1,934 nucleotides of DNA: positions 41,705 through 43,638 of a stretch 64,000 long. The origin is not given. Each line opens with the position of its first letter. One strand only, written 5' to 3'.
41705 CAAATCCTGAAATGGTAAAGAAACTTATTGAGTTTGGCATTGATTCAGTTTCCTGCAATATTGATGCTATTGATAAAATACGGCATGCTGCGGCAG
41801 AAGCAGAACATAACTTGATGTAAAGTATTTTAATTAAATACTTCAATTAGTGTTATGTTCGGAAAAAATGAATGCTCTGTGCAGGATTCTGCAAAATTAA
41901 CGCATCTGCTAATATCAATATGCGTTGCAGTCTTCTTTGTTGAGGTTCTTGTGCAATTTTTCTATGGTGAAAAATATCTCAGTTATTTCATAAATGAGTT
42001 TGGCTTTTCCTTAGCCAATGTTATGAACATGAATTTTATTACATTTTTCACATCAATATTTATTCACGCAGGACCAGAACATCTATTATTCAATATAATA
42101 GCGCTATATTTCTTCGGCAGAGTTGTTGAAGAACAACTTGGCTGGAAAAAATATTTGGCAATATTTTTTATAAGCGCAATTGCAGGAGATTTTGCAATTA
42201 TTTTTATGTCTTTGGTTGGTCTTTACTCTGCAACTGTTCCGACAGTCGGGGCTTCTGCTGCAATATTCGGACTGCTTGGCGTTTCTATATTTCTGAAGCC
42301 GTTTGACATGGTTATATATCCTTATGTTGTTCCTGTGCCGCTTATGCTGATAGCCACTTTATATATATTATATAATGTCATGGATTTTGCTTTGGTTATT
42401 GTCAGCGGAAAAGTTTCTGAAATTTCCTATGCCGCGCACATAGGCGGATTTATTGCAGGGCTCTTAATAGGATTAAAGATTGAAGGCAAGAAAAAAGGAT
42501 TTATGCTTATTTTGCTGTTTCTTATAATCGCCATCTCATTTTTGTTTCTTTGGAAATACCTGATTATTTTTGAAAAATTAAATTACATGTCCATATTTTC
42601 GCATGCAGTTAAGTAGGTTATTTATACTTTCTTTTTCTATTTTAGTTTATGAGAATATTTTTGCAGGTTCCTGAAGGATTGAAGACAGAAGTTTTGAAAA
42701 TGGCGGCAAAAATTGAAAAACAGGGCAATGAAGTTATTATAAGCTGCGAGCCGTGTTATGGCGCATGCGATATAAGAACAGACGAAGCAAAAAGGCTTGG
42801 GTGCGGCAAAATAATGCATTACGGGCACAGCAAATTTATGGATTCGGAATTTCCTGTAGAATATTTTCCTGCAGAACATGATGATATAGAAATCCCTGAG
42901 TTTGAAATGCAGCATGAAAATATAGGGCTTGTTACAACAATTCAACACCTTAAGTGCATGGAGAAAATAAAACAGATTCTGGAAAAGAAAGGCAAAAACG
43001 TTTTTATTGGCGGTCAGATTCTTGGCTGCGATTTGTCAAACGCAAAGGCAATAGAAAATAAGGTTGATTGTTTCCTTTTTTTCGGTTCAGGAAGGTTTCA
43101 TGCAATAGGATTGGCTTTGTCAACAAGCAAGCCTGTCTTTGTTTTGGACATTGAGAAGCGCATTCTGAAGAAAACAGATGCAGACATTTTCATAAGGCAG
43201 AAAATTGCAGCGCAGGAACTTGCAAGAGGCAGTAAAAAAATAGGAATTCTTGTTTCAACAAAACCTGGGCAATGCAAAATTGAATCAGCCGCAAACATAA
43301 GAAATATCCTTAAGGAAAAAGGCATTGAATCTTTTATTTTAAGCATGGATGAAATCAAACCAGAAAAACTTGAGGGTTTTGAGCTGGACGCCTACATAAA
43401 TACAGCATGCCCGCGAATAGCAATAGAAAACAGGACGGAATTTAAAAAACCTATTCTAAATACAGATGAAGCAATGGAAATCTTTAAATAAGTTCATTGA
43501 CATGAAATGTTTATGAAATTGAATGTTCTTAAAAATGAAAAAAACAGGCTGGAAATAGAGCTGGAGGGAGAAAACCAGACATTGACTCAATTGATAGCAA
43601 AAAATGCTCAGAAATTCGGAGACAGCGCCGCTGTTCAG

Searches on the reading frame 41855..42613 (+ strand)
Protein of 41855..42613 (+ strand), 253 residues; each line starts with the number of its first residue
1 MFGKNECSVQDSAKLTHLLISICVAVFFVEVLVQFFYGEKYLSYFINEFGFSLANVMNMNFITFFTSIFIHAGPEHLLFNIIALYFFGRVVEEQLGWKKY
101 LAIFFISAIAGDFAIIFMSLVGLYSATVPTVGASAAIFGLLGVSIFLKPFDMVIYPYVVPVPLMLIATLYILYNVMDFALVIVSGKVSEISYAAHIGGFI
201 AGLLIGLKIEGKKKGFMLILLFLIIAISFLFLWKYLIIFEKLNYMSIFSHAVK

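Call 73: search_protein_families(library=pfam, proteins=[window:41855-42613:+], max_evalue=0.00001)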
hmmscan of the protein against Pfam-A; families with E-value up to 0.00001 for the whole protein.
window:41855-42613:+ (253 aa): 1 family
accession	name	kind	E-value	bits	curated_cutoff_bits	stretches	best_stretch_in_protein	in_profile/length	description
PF01694.28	Rhomboid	-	2.2e-29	102.9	22.6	1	61-208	4-139/143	Rhomboid domain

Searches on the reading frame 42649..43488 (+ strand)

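Call 73: search_protein_families(library=pfam, proteins=[window:42649-43488:+], max_evalue=0.00001)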
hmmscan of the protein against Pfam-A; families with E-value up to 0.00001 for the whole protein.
window:42649-43488:+ (280 aa): 1 family
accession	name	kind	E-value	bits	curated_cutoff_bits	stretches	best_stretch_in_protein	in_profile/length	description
PF01866.22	Diphthamide_syn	-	1.7e-67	228.4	33.2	1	7-276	1-289/302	Putative diphthamide synthesis protein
